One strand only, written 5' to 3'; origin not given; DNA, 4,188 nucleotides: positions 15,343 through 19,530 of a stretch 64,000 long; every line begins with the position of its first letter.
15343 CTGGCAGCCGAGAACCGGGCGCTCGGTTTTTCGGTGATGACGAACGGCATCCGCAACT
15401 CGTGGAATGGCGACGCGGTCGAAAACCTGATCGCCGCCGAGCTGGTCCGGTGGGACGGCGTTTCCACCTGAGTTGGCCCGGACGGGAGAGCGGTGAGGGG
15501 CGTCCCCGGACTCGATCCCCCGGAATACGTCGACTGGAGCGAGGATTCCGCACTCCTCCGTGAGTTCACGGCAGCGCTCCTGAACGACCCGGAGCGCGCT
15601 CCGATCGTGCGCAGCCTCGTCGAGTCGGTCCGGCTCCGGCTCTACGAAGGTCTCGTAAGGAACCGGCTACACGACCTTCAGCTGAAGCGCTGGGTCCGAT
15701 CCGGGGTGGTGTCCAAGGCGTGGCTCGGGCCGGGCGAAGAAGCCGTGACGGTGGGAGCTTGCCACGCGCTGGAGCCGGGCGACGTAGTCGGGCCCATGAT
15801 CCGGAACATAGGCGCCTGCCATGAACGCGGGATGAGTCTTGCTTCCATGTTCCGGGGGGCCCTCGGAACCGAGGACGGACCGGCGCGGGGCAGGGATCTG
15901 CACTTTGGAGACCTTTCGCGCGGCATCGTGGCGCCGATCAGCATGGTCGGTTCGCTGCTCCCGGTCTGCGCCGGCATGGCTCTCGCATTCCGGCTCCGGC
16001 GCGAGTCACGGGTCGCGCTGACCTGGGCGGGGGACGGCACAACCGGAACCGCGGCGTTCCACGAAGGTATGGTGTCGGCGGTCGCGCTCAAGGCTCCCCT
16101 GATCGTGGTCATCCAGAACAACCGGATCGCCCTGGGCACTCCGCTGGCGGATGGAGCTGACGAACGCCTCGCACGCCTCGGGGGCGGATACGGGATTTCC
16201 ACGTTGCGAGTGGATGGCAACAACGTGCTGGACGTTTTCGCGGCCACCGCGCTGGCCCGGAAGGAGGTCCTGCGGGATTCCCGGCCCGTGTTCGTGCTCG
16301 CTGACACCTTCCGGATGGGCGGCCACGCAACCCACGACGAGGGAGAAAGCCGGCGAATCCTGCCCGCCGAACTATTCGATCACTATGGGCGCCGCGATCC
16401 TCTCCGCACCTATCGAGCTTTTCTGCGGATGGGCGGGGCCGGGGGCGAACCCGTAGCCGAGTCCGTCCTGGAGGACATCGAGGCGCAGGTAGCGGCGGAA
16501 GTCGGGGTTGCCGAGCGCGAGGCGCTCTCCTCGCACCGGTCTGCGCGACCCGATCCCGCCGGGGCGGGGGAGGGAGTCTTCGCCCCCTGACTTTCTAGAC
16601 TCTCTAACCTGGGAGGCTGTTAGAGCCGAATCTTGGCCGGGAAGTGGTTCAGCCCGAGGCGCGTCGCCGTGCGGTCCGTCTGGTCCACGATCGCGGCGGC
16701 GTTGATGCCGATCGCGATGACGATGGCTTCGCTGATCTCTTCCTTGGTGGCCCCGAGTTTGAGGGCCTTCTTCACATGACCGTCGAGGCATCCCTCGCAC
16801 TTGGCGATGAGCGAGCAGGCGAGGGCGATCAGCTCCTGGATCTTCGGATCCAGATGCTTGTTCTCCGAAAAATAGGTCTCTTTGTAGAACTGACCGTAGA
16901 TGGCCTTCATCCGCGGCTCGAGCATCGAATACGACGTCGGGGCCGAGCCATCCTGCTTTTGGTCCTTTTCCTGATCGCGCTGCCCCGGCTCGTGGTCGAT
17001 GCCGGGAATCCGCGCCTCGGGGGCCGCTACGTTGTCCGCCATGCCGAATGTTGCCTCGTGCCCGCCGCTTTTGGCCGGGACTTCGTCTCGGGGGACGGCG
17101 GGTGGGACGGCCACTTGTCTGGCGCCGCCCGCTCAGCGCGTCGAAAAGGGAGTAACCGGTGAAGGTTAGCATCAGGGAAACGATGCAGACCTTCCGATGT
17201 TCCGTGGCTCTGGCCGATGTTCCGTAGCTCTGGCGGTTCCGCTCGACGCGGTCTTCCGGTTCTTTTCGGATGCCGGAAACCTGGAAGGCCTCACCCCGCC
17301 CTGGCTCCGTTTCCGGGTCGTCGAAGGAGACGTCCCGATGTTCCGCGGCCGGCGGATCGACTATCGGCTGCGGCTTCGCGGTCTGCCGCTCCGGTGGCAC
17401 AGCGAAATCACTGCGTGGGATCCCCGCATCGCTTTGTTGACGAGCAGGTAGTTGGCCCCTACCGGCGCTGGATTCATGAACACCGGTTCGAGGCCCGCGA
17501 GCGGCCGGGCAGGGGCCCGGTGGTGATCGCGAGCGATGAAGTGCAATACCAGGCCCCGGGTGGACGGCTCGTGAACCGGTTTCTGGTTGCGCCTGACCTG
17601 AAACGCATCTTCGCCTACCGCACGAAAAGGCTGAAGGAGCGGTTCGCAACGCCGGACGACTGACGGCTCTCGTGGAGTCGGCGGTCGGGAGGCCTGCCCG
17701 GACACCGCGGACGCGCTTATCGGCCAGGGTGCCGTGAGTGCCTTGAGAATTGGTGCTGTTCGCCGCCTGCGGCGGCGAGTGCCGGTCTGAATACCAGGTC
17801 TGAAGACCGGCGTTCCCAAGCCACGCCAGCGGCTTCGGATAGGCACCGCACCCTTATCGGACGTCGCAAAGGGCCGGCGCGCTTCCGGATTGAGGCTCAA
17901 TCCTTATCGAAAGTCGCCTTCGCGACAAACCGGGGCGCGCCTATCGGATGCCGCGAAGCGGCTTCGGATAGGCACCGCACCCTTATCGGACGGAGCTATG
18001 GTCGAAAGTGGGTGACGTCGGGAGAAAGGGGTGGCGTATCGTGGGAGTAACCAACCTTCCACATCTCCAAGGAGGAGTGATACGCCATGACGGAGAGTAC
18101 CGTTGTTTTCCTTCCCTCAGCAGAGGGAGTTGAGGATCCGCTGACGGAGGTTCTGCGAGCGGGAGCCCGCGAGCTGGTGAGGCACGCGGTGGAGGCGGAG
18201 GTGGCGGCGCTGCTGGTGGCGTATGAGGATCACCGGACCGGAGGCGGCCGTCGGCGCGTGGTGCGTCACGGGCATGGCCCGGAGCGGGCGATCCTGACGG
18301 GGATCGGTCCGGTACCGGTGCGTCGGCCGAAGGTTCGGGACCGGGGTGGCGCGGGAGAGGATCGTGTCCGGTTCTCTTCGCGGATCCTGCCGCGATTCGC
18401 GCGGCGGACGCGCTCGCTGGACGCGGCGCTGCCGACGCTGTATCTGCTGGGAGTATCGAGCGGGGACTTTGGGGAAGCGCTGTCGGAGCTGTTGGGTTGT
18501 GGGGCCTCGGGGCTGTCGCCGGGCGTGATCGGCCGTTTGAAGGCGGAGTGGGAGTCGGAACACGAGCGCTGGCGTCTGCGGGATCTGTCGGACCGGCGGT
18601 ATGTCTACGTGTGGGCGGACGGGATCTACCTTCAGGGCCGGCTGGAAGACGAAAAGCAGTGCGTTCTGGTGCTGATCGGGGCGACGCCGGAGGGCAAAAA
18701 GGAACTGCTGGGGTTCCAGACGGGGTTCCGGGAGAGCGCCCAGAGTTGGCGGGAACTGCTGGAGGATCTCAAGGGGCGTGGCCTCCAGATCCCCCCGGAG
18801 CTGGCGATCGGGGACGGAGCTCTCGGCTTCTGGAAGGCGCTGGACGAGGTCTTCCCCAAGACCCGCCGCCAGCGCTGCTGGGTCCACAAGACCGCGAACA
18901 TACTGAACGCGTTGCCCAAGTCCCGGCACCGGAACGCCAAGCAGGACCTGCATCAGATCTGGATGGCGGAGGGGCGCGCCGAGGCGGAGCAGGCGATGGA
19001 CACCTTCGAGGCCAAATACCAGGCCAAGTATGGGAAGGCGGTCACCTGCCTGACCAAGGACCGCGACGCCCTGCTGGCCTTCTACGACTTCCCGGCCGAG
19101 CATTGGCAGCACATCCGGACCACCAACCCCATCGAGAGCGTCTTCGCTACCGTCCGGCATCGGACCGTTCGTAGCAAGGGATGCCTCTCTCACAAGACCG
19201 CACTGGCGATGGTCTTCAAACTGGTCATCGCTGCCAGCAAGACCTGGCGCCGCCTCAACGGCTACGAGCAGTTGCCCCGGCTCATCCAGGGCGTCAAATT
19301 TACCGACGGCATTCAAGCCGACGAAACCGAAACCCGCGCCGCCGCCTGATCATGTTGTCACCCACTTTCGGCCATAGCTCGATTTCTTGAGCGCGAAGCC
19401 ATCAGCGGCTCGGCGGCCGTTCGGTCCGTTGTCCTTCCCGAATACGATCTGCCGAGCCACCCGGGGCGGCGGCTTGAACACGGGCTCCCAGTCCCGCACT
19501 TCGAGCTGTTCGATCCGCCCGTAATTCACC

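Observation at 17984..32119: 14-kb IS256-family composite element carrying a giant adhesin, with a perfect 9-bp target-site duplication, inserted into a tandem-repeat array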

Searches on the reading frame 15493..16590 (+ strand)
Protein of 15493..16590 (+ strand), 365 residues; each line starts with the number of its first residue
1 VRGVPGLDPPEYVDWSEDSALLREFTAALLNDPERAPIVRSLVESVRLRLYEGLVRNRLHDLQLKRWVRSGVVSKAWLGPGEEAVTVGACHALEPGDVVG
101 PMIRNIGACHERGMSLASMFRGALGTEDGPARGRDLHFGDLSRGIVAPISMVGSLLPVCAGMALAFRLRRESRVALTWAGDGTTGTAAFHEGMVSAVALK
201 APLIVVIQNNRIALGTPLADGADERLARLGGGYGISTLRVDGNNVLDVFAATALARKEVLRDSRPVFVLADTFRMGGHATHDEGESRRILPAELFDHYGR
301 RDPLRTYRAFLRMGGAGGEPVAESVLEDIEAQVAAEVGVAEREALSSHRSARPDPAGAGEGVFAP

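Call 24: search_protein_families(library=pfam, proteins=[window:15493-16590:+], max_evalue=1)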
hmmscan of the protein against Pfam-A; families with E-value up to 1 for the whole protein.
window:15493-16590:+ (365 aa): 3 families
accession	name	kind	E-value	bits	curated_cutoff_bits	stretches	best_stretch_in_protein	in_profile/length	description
PF00676.26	E1_dh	-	1.7e-46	159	22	1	61-343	11-294/300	Dehydrogenase E1 component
PF13292.11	DXP_synthase_N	-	0.00038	20.2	21.2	1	156-247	117-207/274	1-deoxy-D-xylulose-5-phosphate synthase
PF02775.26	TPP_enzyme_C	-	0.0036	17.6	21.9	1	152-212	30-84/151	Thiamine pyrophosphate enzyme, C-terminal TPP binding domain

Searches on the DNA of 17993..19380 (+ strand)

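Call 28: search_dna_similar(query=window:17993-19380:+, collection=plasmids, mode=distant, max_rows=15)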
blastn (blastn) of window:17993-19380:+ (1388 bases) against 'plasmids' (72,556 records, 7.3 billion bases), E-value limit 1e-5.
Records with a match: 402; places in all: 950; records where one place covers at least 80% of the query: 120.
Best place of each record, by identity: 80-90% 5; 60-80% 397.
By first word of the organism name: Bradyrhizobium 88; Streptomyces 70; Rhodococcus 27; Paracoccus 19; Burkholderia 18; Azospirillum 10; Pseudomonas 10; Mycobacterium 10; Rhizobium 8; Providencia 8; and 56 more.
By predicted mobility (MOB-suite, as given by PLSDB): non-mobilizable 175; conjugative 134; mobilizable 93.
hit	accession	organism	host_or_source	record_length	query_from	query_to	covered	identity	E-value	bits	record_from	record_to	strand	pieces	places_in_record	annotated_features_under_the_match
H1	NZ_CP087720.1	Roseomonas sp. OT10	single cell,human skin swab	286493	1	1388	100%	71.7%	0e+0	694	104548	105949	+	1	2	IS256 family transposase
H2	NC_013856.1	Azospirillum sp. B510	-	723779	1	1388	100%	70.7%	6e-170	606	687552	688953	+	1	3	none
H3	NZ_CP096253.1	Bradyrhizobium barranii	Glycine max cv. AC Glengarry,Cell ...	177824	1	1388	100%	70.0%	2e-156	560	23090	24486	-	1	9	IS256 family transposase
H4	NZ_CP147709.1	Bradyrhizobium septentrionale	Glycine max,cell culture,Root nodule ...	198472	1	1388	100%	70.0%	2e-156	560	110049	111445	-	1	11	IS256 family transposase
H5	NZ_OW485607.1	Rhodovastum atsumiense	-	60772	1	1388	100%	70.0%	2e-162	581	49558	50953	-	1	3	IS256 family transposase | ParB/RepB/Spo0J family partition protein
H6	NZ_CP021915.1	Sagittula sp. P11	cell culture,sulfidic waters (60 m) ...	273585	1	1388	100%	70.0%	1e-152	548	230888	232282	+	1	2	IS256 family transposase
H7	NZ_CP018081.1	Sulfitobacter alexandrii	Alexandrium minutum,cell culture,cell ...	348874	1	1388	100%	70.0%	1e-152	548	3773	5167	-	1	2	IS256 family transposase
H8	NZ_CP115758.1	Paracoccus sp. SCSIO 75233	cell culture,sediment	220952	1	1388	100%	70.0%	1e-152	548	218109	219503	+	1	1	IS256 family transposase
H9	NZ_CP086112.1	Skermanella rosea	single cell,hydrocarbon-contaminated ...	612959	1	1388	100%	69.6%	7e-156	558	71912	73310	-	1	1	IS256 family transposase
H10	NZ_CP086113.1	Skermanella rosea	single cell,hydrocarbon-contaminated ...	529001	1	1388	100%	69.6%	7e-156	558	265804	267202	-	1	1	IS256 family transposase | hypothetical protein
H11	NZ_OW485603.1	Rhodovastum atsumiense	-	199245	1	1388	100%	69.4%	2e-150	540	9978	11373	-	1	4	IS256 family transposase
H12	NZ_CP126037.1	Bradyrhizobium elkanii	Glycine max,soybean,root nodule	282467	1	1388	100%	69.3%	2e-149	536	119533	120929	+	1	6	IS256 family transposase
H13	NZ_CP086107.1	Skermanella mucosa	single cell,crude oil contaminated ...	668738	1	1388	100%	69.1%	8e-149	535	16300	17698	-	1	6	IS256 family transposase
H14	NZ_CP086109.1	Skermanella mucosa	single cell,crude oil contaminated ...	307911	1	1388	100%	69.1%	8e-149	535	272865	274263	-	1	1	IS256 family transposase | hypothetical protein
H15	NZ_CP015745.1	Shinella sp. HZN7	-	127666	1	1388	100%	68.9%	1e-139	504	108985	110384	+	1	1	DUF4158 domain-containing protein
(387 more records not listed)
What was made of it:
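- Closest known: Tn4001 / Tn5281-type IS256 composite transposons. Different: The IS is only about 70% identical in DNA to any IS256-family element in the plasmid collection (call 28).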
